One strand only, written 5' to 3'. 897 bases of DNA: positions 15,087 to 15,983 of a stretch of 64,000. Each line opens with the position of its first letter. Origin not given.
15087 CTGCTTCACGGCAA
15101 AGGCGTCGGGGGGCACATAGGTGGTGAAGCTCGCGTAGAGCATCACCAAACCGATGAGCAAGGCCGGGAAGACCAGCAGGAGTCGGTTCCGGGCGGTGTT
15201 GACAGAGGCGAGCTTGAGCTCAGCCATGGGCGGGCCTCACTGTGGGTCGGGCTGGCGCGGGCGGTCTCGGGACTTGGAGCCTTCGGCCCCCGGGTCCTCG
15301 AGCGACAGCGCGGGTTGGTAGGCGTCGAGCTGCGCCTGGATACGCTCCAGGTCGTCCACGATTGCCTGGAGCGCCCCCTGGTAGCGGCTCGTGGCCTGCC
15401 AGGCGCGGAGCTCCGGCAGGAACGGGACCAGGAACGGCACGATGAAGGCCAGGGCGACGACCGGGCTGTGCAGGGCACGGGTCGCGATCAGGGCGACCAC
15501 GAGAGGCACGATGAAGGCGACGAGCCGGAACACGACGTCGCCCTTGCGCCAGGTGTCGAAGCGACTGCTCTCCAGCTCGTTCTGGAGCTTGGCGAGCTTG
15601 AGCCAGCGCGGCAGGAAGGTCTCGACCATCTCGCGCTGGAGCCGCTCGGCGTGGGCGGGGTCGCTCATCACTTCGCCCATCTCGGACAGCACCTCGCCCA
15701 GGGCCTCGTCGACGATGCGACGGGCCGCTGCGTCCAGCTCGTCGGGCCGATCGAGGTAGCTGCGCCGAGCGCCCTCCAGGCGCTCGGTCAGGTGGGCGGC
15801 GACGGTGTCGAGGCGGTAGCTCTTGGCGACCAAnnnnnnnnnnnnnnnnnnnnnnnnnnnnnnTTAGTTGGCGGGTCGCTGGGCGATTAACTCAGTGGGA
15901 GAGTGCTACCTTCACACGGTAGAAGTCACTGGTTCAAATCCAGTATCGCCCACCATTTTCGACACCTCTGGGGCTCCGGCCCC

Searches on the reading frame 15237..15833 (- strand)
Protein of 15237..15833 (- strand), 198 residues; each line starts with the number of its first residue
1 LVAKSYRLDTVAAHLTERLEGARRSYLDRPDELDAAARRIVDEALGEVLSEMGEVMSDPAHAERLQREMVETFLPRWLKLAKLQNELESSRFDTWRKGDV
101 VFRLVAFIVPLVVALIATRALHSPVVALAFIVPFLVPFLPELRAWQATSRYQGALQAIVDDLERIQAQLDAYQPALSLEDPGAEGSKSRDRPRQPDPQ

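Call 12: search_protein_families(library=pfam, proteins=[window:15237-15833:-], max_evalue=0.01)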
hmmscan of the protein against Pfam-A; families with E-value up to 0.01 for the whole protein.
window:15237-15833:- (198 aa): 0 families

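Call 18: find_homologous_proteins(query=window:15237-15833:-)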
Query window:15237-15833:- (198 aa): 36 proteins with E <= 0.001 among 1341 candidates.
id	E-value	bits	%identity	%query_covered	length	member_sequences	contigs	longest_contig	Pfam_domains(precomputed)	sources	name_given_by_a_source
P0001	5.5e-122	422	100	100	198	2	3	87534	-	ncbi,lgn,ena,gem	-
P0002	9.8e-105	366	86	100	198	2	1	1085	-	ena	-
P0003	6.2e-101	354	84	100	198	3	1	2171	-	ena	-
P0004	1.9e-91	323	74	99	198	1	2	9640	-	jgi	jgi:hypothetical protein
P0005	2.7e-89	316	74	99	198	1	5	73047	-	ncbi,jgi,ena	-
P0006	3.0e-88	313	74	99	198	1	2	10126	-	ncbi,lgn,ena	-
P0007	2.4e-87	310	84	90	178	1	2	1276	-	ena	-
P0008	1.5e-82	294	72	99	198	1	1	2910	-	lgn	-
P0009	4.0e-82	293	70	99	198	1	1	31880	-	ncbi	-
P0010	4.2e-66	240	72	77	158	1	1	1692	-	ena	-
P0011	3.2e-47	179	50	93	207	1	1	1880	-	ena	-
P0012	2.0e-46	176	48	95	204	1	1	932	-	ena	-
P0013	4.0e-46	175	51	91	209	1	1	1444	-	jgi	jgi:hypothetical protein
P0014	8.9e-46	174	49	100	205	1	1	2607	-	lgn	-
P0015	1.3e-45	173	51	91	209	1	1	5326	-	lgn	-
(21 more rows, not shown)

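Call 19: find_encoding_contigs(protein=P0001, flank=10000, max_places=6)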
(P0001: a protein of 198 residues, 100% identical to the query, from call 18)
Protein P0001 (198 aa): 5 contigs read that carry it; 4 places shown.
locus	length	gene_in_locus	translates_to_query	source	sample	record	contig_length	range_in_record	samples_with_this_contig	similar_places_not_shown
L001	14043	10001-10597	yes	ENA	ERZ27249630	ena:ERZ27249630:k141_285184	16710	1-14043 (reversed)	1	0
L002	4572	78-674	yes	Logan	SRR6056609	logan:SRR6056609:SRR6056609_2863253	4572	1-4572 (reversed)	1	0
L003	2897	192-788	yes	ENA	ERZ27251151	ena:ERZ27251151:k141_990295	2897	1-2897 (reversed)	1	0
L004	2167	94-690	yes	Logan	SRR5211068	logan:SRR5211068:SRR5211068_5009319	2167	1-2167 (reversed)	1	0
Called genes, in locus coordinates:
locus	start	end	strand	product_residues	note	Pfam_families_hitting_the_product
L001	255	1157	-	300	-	PF08843:AbiEii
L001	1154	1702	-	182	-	PF13338:AbiEi_4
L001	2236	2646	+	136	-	PF01850:PIN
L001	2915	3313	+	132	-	PF13384:HTH_23 (weak)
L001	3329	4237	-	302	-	PF00158:Sigma54_activat, PF01078:Mg_chelatase (faint), PF13191:AAA_16 (faint), PF14532:Sigma54_activ_2, PF07728:AAA_5, PF25601:AAA_lid_14, PF02954:HTH_8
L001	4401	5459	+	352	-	PF00753:Lactamase_B, PF00581:Rhodanese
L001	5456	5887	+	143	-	PF04143:Sulf_transp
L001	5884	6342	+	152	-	PF20398:DUF6691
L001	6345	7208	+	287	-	PF01925:TauE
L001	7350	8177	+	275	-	PF13411:MerR_1 (faint)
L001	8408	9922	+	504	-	PF00239:Resolvase, PF07508:Recombinase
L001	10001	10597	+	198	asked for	-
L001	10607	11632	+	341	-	PF01145:Band_7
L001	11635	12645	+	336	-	PF01145:Band_7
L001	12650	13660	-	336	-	PF00069:Pkinase, PF03109:ABC1 (faint), PF07714:PK_Tyr_Ser-Thr, PF01636:APH (faint)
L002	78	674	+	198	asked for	-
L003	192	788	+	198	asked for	-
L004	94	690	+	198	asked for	-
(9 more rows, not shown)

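Call 20: find_encoding_contigs(protein=P0005, flank=10000, max_places=6)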
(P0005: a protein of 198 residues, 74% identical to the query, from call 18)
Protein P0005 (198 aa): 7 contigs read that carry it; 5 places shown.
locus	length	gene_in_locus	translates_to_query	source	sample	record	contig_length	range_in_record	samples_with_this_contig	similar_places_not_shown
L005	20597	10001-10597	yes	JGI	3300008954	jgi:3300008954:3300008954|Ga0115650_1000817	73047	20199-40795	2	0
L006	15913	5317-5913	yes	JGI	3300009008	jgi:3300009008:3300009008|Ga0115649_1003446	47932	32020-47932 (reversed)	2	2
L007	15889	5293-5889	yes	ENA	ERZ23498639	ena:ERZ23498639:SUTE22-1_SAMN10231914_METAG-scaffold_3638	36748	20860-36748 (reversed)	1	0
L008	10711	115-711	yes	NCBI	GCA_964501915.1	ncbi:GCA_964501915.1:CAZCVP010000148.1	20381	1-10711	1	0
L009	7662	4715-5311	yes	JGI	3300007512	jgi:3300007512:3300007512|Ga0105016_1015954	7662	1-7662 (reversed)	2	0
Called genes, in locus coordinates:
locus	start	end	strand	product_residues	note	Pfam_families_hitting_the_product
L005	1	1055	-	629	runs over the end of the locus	PF04734:Ceramidase_alk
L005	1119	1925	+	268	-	PF00106:adh_short, PF08659:KR, PF13561:adh_short_C2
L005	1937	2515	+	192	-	PF00484:Pro_CA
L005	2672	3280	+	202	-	PF00196:GerE (weak)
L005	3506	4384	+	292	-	PF00106:adh_short, PF01370:Epimerase (faint), PF08659:KR, PF13561:adh_short_C2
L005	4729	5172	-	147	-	PF01850:PIN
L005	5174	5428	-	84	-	PF04014:MazE_antitoxin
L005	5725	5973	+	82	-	PF04014:MazE_antitoxin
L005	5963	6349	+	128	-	PF01850:PIN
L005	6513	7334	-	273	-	PF08843:AbiEii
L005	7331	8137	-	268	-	PF09407:AbiEi_1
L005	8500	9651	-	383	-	PF13173:AAA_14, PF13635:DUF4143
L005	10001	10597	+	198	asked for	-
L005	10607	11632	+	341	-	PF01145:Band_7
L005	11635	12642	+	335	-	PF01145:Band_7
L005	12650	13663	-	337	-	PF00069:Pkinase, PF03109:ABC1 (faint), PF07714:PK_Tyr_Ser-Thr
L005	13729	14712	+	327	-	PF00487:FA_desaturase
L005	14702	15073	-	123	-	PF01583:APS_kinase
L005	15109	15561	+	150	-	-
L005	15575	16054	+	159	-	PF04307:YdjM (weak)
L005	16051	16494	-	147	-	PF00436:SSB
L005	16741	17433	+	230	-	PF01712:dNK, PF13238:AAA_18 (faint), PF02223:Thymidylate_kin (weak)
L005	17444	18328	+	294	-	PF02548:Pantoate_transf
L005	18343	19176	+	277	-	PF02569:Pantoate_ligase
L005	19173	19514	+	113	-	-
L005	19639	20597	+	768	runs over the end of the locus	PF07143:AttH, PF17186:, PF00348:polyprenyl_synt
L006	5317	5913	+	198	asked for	-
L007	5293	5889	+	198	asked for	-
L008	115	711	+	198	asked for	-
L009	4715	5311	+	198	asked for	-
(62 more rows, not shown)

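Call 26: find_encoding_contigs(protein=P0009, flank=10000, max_places=4)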
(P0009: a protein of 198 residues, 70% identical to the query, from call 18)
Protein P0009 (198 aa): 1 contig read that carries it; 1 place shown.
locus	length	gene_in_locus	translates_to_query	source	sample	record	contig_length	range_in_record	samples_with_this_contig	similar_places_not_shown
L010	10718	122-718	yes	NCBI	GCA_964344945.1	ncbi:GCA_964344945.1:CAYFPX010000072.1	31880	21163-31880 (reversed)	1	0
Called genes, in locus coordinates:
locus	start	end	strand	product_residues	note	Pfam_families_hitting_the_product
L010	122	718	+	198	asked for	-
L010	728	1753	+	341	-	PF01145:Band_7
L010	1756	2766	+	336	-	PF01145:Band_7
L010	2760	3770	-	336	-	PF00069:Pkinase, PF07714:PK_Tyr_Ser-Thr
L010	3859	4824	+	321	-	PF00487:FA_desaturase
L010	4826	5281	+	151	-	-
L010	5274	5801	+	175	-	PF04307:YdjM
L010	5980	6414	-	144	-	PF00436:SSB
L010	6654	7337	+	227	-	PF01712:dNK, PF02223:Thymidylate_kin (weak), PF13238:AAA_18 (faint)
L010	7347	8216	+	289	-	PF02548:Pantoate_transf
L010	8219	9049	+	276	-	PF02569:Pantoate_ligase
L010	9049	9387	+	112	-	-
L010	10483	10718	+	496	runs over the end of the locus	PF17186:, PF00348:polyprenyl_synt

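Call 27: find_encoding_contigs(protein=P0006, flank=10000, max_places=4)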
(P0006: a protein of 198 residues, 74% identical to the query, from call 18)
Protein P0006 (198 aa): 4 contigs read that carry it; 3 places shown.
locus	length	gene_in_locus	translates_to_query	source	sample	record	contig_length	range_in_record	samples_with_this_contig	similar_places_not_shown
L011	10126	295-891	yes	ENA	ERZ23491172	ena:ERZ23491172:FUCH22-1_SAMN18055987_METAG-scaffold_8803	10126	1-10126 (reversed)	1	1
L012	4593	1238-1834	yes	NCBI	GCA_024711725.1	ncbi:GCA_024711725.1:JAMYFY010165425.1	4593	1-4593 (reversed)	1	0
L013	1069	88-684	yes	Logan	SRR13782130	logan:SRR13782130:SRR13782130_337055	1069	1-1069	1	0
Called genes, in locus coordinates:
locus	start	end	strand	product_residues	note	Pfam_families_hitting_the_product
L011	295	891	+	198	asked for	-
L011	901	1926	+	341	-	PF01145:Band_7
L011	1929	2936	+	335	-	PF01145:Band_7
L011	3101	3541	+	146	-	-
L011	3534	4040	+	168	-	PF04307:YdjM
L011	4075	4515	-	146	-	PF00436:SSB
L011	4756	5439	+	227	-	PF01712:dNK, PF02223:Thymidylate_kin (weak), PF13238:AAA_18 (faint)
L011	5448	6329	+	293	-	PF02548:Pantoate_transf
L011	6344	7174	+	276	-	PF02569:Pantoate_ligase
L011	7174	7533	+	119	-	-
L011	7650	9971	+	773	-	PF07143:AttH, PF17186:, PF00348:polyprenyl_synt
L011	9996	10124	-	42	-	?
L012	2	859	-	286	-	?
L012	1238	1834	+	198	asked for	-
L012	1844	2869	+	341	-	PF01145:Band_7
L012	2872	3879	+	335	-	PF01145:Band_7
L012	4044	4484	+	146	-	-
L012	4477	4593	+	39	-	?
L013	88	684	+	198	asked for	-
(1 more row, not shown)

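Call 28: find_encoding_contigs(protein=P0004, flank=10000, max_places=4)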
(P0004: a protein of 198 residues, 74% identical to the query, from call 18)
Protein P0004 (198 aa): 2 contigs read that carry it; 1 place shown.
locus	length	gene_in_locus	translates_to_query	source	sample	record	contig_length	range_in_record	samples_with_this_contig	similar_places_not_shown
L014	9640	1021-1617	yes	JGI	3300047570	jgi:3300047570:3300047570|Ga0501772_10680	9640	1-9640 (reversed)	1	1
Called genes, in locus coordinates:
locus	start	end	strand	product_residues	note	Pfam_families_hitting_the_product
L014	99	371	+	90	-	-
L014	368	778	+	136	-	PF01850:PIN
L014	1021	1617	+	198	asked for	-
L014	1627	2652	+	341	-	PF01145:Band_7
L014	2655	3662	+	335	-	PF01145:Band_7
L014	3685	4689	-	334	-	PF00069:Pkinase, PF03109:ABC1 (faint), PF07714:PK_Tyr_Ser-Thr, PF01636:APH (faint)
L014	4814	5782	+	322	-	PF00487:FA_desaturase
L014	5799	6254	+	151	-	-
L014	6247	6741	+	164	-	PF04307:YdjM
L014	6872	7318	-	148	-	PF00436:SSB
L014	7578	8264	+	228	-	PF01712:dNK, PF02223:Thymidylate_kin (faint), PF13238:AAA_18 (faint)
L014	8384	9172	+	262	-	PF02548:Pantoate_transf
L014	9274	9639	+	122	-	?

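Call 38: search_protein_families(library=pfam, proteins=[L014:99-371:+], max_evalue=0.01)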
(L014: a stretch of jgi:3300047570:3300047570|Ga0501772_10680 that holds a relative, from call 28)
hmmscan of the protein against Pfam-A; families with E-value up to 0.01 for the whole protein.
L014:99-371:+ (90 aa): 1 family
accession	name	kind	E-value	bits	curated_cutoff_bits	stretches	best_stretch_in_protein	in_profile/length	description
PF01402.27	RHH_1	-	0.0088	16.4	20.5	0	25-49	13-37/39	Ribbon-helix-helix protein, copG family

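Call 50: find_encoding_contigs(protein=P0003, flank=10000, max_places=6)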
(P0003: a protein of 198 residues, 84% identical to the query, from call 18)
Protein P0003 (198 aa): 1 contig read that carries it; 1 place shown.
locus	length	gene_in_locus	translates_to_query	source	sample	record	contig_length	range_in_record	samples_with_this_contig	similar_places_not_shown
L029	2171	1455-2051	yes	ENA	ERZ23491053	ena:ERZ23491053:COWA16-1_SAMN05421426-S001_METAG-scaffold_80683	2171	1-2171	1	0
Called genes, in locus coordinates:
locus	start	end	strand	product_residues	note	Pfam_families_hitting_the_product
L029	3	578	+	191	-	?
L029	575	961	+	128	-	PF19662:DUF6165 (weak)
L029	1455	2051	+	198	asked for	-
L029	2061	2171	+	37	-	?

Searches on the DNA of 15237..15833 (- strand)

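Call 87: search_rna_families(sources=[L077, L012, L029], threshold=evalue, max_evalue=10, show_alignments=3)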
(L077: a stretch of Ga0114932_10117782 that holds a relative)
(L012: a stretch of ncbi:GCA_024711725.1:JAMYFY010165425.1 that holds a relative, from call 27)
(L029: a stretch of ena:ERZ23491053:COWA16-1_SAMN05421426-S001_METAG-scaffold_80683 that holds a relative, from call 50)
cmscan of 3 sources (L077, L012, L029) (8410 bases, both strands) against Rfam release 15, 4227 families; matches with E-value up to 10: 14.
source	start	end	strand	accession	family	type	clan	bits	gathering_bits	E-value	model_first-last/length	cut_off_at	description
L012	1108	1179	-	RF00005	tRNA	Gene; tRNA;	CL00001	68.7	29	9.1e-14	1-71/71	no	tRNA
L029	1337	1408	-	RF00005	tRNA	Gene; tRNA;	CL00001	68.7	29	9.1e-14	1-71/71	no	tRNA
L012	1003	1102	+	RF02865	ncS01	Gene; sRNA;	-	22.3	58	1.8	1-110/110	no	Burkholderia sRNA 1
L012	1064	1158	-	RF02865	ncS01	Gene; sRNA;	-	21.4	58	2.8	1-110/110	no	Burkholderia sRNA 1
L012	1107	1179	+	RF04354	Plastid-ycf2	Cis-reg;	-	21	65.7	1.3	1-75/75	no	Plastid-ycf2 5UTR RNA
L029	1336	1408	+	RF04354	Plastid-ycf2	Cis-reg;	-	21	65.7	1.3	1-75/75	no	Plastid-ycf2 5UTR RNA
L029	1294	1341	-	RF01813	rdlD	Gene; antitoxin;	-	20.9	50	1.4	1-66/66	no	rdlD antitoxin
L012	2123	2262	+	RF01781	ASdes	Gene; sRNA;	-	20.2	40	0.78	1-68/68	no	ASdes TB sRNA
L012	1105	1173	-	RF00233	Tymo_tRNA-like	Cis-reg;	-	19.5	40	1.5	1-84/84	no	Tymovirus/Pomovirus/Furovirus tRNA-like 3' UTR element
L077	1242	1332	-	RF03877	mir-3937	Gene; miRNA;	-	18.6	84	9.3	1-102/102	no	mir-3937 microRNA precursor family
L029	1292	1380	-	RF00021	Spot_42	Gene; sRNA;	-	18.1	80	9.4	1-115/115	no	Spot 42 RNA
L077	1359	1448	+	RF00283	SCARNA18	Gene; snRNA; snoRNA; scaRNA;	-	18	40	4.4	1-83/83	no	small Cajal body-specific RNA 18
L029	816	904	-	RF03536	Flavi_TBFV_xrRNA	Cis-reg;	-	17.7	46.5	6.2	1-89/89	no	Tick-borne Flavivirus exoribonuclease-resistant RNA element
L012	2929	3057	-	RF02175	SMAD5-AS1_3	Gene; lncRNA;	-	15.4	60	7.5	1-125/125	no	SMAD5 antisense RNA 1 conserved region 3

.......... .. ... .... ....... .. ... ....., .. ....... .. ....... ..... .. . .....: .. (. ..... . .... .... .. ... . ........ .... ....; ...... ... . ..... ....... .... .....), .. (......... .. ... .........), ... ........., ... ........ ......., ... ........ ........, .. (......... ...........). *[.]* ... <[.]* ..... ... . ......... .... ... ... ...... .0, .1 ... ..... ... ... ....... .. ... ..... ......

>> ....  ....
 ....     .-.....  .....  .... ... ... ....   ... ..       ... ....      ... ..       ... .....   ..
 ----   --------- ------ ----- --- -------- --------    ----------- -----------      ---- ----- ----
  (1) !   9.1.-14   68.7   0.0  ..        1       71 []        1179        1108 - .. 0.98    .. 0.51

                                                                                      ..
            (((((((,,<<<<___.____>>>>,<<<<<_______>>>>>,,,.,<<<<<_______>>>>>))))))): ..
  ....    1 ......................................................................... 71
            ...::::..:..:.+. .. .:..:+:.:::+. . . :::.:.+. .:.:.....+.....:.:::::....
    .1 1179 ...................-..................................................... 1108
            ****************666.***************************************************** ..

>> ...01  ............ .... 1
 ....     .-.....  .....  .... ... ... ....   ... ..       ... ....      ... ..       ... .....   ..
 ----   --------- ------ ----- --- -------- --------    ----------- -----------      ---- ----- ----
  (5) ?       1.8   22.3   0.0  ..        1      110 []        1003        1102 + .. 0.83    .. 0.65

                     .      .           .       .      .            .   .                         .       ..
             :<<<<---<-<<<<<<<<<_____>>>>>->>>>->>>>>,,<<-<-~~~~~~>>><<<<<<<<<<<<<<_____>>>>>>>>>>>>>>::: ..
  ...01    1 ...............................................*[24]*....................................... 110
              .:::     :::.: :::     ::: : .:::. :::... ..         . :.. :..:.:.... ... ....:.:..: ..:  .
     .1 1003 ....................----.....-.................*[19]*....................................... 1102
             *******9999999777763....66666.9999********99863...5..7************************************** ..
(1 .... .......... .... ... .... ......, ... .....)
